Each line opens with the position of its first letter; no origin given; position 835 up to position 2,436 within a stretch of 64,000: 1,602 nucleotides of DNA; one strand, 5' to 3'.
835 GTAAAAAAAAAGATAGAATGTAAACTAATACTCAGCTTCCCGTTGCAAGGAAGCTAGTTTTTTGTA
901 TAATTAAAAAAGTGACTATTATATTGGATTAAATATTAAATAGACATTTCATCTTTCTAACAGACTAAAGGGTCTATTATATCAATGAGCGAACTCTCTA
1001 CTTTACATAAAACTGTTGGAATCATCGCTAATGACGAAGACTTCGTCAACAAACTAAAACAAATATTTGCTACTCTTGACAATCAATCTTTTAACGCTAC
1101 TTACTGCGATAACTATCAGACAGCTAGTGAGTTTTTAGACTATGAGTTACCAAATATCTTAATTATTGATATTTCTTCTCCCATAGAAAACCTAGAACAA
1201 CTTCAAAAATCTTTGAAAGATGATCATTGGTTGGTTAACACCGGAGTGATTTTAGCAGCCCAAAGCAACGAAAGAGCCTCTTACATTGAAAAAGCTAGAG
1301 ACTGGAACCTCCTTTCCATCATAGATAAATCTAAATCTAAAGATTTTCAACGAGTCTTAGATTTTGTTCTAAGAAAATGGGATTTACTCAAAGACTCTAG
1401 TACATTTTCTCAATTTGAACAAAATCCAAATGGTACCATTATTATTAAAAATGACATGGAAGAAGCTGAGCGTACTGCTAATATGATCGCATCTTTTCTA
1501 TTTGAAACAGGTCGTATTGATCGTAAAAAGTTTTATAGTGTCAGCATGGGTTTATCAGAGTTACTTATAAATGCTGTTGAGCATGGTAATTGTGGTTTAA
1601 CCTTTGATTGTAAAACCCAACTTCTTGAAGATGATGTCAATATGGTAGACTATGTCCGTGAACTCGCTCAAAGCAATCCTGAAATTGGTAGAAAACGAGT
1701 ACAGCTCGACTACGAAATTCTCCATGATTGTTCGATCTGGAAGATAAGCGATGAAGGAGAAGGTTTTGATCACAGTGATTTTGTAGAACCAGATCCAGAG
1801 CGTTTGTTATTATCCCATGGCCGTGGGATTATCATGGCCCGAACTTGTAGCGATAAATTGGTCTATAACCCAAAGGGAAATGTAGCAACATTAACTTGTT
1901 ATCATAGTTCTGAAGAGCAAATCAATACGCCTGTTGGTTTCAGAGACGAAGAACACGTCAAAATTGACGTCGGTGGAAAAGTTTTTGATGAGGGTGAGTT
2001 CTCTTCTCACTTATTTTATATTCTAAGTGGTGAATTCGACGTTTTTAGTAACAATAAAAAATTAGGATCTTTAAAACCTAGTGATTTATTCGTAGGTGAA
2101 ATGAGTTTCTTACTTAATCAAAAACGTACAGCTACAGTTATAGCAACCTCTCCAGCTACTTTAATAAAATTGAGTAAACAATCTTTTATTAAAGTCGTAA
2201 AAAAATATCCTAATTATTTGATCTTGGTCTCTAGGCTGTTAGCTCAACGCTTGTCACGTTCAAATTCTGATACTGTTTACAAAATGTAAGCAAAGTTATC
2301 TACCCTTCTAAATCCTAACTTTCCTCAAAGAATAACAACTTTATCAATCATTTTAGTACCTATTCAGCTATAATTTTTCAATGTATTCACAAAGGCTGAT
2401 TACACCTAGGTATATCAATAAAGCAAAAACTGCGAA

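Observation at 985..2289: Unusual REC / RsbW-like serine kinase / cNMP-binding fusion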

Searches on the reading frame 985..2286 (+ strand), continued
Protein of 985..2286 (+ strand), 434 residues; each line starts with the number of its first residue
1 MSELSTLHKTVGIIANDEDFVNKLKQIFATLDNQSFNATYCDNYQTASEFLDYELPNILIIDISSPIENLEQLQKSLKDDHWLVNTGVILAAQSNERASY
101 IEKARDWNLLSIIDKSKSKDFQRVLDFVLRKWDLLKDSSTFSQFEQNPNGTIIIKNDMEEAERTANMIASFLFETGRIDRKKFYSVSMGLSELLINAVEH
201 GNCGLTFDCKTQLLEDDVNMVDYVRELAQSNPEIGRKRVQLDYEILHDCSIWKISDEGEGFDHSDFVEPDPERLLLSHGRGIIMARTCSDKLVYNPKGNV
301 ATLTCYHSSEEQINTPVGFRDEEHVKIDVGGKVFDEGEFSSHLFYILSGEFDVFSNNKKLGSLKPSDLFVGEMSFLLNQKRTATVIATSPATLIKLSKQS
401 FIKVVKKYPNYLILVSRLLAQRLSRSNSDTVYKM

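Call 49: search_protein_families(library=pfam, proteins=[L039:4169-5998:+, L018:2958-4883:+, L087:4145-5998:+, L076:7370-7657:+, L082:5005-5289:+, L001:7227-7940:+, L001:6933-7202:+, L007:7601-7825:+, L013:7322-7915:-, L017:7465-9111:+], max_evalue=0.01)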
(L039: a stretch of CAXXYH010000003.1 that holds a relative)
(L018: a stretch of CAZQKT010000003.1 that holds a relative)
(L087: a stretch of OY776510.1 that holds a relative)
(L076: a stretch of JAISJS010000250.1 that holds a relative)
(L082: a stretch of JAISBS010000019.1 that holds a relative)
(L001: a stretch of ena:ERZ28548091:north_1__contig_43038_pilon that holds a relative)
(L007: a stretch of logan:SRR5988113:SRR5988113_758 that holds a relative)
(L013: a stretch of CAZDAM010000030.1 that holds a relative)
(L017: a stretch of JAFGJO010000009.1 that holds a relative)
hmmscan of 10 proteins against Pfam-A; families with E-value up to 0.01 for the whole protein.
L039:4169-5998:+ (610 aa): 3 families
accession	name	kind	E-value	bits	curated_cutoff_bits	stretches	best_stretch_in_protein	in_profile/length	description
PF13487.12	HD_5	-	1.6e-31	109.7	27.2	1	483-590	64-166/170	HD domain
PF01966.28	HD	-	4.4e-12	46.8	22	2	336-397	2-49/116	HD domain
PF01590.32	GAF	-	5e-12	46.9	22.4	1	142-304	5-133/133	GAF domain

L018:2958-4883:+ (642 aa): 5 families
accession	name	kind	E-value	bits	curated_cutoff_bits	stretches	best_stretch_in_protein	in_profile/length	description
PF13487.12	HD_5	-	2.8e-33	115.5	27.2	1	512-624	62-169/170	HD domain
PF01966.28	HD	-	3.6e-12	47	22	2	342-434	2-92/116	HD domain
PF01590.32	GAF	-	5.6e-12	46.8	22.4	1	145-310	2-133/133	GAF domain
PF13185.12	GAF_2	-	5.5e-07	30.3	28.6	1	143-311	2-136/136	GAF domain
PF13492.12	GAF_3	-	0.00037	21.4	27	1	157-312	14-129/129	GAF domain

L087:4145-5998:+ (618 aa): 5 families
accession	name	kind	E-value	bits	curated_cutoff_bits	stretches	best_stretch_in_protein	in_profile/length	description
PF13487.12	HD_5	-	1.9e-33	116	27.2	1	490-602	61-170/170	HD domain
PF01590.32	GAF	-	9.4e-14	52.5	22.4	1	141-305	3-133/133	GAF domain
PF01966.28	HD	-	2.1e-09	38.1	22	1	337-403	2-54/116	HD domain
PF13185.12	GAF_2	-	3.9e-06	27.5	28.6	1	141-306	5-136/136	GAF domain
PF13492.12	GAF_3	-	3.9e-05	24.5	27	1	141-307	3-129/129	GAF domain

L076:7370-7657:+ (96 aa): 0 families

L082:5005-5289:+ (95 aa): 0 families

L001:7227-7940:+ (238 aa): 0 families

L001:6933-7202:+ (90 aa): 0 families

L007:7601-7825:+ (75 aa): 0 families

L013:7322-7915:- (197 aa): 4 families
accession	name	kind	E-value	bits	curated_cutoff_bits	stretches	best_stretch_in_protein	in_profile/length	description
PF00072.30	Response_reg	-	5.5e-21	75.3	30.2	1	76-186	1-110/111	Response regulator receiver domain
PF12728.13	HTH_17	-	4.4e-08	33.7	27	1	5-54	1-48/51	Helix-turn-helix domain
PF00376.29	MerR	-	0.0012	19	28.2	1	7-34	1-29/38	MerR family regulatory protein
PF13384.12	HTH_23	-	0.0014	18.9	24.6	1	6-28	18-40/50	Homeodomain-like domain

L017:7465-9111:+ (549 aa): 9 families
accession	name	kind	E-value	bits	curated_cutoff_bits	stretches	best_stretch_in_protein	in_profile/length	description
PF13487.12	HD_5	-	1.1e-35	123.4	27.2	1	349-514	2-170/170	HD domain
PF01966.28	HD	-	6.6e-21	75.2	22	1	362-482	2-115/116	HD domain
PF00072.30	Response_reg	-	1.2e-10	42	30.2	1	80-174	24-110/111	Response regulator receiver domain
PF00989.32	PAS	-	1.4e-06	28.7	22.6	1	232-282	2-52/113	PAS fold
PF13426.13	PAS_9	-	9.7e-06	26.3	27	1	242-295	2-57/103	PAS domain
PF08668.18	HDOD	-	2.7e-05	24.2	22.9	1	362-451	96-195/196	HDOD domain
PF13188.13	PAS_8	-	0.00035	20.8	21.8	1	233-279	3-46/65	PAS domain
PF24820.1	Diguanyl_cycl_sensor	-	0.0024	18.3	28.1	1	241-283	6-48/109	Diguanylate cyclase-like sensor domain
PF05153.21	MIOX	-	0.0091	16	25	0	336-401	30-92/249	Myo-inositol oxygenase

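Call 60: search_protein_families(library=padloc, proteins=[window:985-2286:+], max_evalue=0.1)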
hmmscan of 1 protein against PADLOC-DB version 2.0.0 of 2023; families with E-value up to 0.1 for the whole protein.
window:985-2286:+ (434 aa): 4 families
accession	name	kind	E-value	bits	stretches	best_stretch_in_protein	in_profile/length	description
PDLC02371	PycTIR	-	5.8e-18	63.2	1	323-428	38-143/288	-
PDLC00731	Effector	-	3.1e-17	60.5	1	324-427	42-145/306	TIR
PDLC00732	Effector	-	3e-15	53.9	1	324-428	38-142/301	TIR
PDLC00730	Effector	-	8.8e-11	39.5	1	326-422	60-157/299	TIR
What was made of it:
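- On Pycsar anti-phage system effector: PADLOC matches cover only the CNB region aa 323-428 (call 60).
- Tried and rejected: The Pycsar defence-effector idea was rejected because PADLOC matches only the CNB domain (call 60).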

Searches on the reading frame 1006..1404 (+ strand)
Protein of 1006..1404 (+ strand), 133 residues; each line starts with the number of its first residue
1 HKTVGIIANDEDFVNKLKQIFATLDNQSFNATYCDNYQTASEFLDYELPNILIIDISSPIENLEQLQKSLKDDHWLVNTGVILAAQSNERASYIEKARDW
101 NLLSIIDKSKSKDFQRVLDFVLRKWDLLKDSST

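Call 38: search_solved_structures(query=A2, max_evalue=10, show_alignments=3)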
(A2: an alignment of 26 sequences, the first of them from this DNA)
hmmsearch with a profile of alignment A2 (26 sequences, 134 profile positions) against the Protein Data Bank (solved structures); distinct sequences matched with E-value up to 10: 42.
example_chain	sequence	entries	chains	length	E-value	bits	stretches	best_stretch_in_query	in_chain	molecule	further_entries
1k68_A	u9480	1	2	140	2.9e-06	30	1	7-123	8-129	Phytochrome Response Regulator RcpA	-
1jlk_A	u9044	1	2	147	0.00014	24.6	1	10-123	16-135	Response regulator RCP1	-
1i3c_A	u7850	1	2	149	0.00014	24.5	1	10-123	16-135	RESPONSE REGULATOR RCP1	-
5te9_A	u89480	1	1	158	0.00077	22.1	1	49-115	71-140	Response regulator receiver protein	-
3n53_A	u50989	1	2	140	0.0012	21.5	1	23-97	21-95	Response regulator receiver modulated diguanylate cyclase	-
1nxo_A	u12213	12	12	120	0.0013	21.4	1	1-72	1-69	DNA-binding response regulator | Response regulator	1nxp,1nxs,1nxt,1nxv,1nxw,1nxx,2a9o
3gt7_A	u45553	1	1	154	0.0024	20.5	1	6-96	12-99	Sensor protein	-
9xzo_A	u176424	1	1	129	0.0028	20.3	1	1-98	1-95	De novo protein M1X0B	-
6eb7_A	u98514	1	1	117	0.0032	20.2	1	10-72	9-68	DNA-binding response regulator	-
6xvu_A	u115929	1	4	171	0.0055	19.4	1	48-95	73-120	Response regulator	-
5wq0_B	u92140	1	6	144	0.0073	19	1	5-92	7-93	Stage 0 sporulation protein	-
12aw_A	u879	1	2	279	0.0088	18.7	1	6-90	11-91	HYBRID TWO-COMPONENT SYSTEM PROTEIN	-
5wq0_D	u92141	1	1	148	0.0089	18.7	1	5-91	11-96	Stage 0 sporulation protein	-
5brj_A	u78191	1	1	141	0.02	17.5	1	30-98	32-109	Two component response regulator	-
4zyl_A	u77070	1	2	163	0.027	17.1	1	9-97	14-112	RphyB protein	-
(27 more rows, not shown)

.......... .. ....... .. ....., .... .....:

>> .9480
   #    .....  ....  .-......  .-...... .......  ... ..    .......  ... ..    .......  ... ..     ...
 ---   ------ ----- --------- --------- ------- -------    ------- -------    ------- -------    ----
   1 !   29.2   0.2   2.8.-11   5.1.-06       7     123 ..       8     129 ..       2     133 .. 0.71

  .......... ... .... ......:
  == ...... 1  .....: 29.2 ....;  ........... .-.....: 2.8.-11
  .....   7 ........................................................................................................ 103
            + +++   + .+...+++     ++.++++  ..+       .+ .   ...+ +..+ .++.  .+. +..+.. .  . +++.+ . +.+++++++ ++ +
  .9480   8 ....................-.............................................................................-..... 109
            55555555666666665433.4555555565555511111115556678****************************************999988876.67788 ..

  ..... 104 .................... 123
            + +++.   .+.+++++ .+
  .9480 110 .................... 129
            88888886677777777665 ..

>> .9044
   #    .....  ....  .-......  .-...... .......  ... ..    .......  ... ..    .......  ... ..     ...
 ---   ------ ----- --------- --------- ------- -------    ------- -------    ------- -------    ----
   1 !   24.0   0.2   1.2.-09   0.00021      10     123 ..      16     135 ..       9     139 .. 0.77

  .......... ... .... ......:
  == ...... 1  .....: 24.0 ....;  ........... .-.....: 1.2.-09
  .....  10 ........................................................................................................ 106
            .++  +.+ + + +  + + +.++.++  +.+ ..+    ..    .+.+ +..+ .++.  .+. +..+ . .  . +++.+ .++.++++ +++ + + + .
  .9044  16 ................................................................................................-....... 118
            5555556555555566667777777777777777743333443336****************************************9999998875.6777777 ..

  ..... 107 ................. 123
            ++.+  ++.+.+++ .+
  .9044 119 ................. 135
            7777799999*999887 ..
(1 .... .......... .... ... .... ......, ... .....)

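Call 39: search_protein_families(library=pfam, alignment_id=A2, max_evalue=1)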
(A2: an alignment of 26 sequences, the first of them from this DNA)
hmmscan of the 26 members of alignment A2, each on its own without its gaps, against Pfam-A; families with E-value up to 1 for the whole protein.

A. member 1, seq(133 aa): 3 families
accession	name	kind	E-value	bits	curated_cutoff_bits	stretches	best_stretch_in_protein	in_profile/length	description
PF20161.5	VpsR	-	0.0012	19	23.7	1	16-77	19-83/121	VpsR domain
PF00072.30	Response_reg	-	0.007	17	30.2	1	6-110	3-101/111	Response regulator receiver domain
PF03834.20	Rad10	-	0.023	15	28.1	1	12-96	31-113/115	Binding domain of DNA repair protein Ercc1 (rad10/Swi10)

B. families by the number of members that match (of 26 scanned): 21 families
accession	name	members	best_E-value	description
PF23198.2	PDE8A_N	5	8.9e-05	PDE8A-like, N-terminal domain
PF00072.30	Response_reg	4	0.00055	Response regulator receiver domain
PF20161.5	VpsR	3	0.0011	VpsR domain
PF08756.15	YfkB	3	0.0054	YfkB-like domain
PF12897.13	Asp_aminotransf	1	0.0043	Aspartate amino-transferase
PF14793.11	DUF4478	1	0.017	Pyrimidine/purine nucleotide 5'-monophosphate nucleosidases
PF03834.20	Rad10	1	0.023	Binding domain of DNA repair protein Ercc1 (rad10/Swi10)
PF22147.1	AcrIC5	1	0.054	Anti-CRISPR protein AcrIC5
PF05606.16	DUF777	1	0.06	Borrelia burgdorferi protein of unknown function (DUF777)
PF08459.17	UvrC_RNaseH_dom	1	0.091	UvrC RNAse H endonuclease domain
PF16514.10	NADH-UOR_E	1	0.092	putative NADH-ubiquinone oxidoreductase chain E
PF13423.12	UCH_1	1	0.099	Ubiquitin carboxyl-terminal hydrolase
PF19896.4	DUF6369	1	0.12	Family of unknown function (DUF6369)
PF13727.12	CoA_binding_3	1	0.18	CoA-binding domain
PF21750.2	DACNH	1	0.22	Probable sensor domain DACNH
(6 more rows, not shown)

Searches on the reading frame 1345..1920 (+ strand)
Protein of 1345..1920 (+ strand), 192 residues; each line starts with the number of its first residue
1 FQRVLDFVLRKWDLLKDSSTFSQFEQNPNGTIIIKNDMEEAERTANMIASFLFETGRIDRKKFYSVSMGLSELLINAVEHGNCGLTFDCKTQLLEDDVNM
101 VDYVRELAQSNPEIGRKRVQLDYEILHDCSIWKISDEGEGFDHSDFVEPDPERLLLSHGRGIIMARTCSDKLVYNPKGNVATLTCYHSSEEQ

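Call 6: search_solved_structures(query=window:1345-1920:+, max_evalue=1, show_alignments=4)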
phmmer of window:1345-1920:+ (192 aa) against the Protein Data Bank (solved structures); distinct sequences matched with E-value up to 1: 1.
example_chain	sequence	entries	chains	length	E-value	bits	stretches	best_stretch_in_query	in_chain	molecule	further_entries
9qih_A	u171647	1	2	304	1.1e-15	60.6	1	31-182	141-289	SenB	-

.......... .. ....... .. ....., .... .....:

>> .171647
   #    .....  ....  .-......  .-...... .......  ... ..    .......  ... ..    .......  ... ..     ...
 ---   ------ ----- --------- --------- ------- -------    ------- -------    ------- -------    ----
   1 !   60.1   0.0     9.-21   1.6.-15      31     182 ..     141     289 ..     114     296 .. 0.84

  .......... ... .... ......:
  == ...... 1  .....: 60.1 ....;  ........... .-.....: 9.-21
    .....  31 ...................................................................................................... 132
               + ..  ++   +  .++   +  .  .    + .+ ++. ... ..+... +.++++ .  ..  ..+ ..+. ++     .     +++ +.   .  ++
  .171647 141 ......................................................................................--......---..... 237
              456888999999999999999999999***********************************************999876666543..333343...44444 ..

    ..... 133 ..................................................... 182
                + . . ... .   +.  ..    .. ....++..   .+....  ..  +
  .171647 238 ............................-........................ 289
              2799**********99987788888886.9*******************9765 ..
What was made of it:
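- On LvrC-like Rec-Bergerat proteins: phmmer E 1.1e-15, with LvrC the only PDB hit for a query of aa 121-312, the GHKL domain with short flanks (call 6).
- Closest known: LvrC. Same: Sequence E is 1.1e-15 over the GHKL domain, including the long segment between the N-box and G1 (call 6).
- It shares the roughly 50-residue segment between the N-box and G1 (call 6).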
